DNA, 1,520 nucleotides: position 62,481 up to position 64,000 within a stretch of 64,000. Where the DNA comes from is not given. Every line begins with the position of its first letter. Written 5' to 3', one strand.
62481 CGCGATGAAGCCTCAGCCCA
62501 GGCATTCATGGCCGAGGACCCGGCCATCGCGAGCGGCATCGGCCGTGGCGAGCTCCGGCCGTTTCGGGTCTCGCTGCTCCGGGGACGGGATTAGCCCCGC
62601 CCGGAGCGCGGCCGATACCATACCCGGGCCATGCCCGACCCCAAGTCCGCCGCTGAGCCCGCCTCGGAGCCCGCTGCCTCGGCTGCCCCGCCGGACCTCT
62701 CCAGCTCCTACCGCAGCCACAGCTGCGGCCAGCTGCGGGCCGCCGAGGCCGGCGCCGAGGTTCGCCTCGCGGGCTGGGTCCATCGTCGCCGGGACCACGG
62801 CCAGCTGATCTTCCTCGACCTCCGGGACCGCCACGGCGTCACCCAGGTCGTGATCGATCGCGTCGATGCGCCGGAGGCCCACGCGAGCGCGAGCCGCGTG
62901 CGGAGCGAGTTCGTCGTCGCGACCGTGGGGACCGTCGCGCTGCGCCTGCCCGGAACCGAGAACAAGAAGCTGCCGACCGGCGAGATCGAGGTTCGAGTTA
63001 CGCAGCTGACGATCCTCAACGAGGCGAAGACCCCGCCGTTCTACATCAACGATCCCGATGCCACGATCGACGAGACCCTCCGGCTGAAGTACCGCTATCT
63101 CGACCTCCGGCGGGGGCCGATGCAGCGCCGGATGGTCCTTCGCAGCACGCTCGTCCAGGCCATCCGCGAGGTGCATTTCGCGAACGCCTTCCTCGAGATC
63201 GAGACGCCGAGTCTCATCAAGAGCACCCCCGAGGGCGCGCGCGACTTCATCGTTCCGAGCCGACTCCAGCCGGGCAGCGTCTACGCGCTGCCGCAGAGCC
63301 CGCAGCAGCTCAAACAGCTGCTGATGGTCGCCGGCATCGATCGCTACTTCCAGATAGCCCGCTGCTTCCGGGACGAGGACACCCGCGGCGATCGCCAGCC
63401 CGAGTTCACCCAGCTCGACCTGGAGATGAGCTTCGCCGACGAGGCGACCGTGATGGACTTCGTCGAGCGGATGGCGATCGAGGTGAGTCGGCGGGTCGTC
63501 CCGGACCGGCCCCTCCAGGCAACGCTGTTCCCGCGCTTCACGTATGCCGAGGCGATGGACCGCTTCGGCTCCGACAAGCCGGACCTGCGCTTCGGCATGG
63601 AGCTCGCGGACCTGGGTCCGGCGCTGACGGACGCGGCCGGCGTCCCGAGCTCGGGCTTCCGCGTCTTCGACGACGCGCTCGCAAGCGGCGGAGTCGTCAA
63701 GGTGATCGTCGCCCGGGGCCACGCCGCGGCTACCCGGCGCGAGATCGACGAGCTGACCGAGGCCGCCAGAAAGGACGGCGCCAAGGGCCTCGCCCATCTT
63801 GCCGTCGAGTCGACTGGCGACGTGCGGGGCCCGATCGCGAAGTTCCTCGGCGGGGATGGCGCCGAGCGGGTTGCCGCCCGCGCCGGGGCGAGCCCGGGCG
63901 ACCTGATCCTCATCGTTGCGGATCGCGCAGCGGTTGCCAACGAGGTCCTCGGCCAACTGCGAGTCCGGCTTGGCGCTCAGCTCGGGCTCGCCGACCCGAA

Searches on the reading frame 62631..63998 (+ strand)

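Call 68: search_protein_families(library=pfam, proteins=[window:62631-63998:+], max_evalue=0.0001)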
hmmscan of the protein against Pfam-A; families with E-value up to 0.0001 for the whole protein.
window:62631-63998:+ (456 aa): 3 families
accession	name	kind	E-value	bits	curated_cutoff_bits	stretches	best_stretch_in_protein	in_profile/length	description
PF00152.25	tRNA-synt_2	-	3.6e-66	223.8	25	1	147-326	1-184/308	tRNA synthetases class II (D, K and N)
PF02938.19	GAD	-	9.8e-21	74.2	23.4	1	346-440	1-95/95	GAD domain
PF01336.31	tRNA_anti-codon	-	3.6e-14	52.9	27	1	44-129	1-75/75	OB-fold nucleic acid binding domain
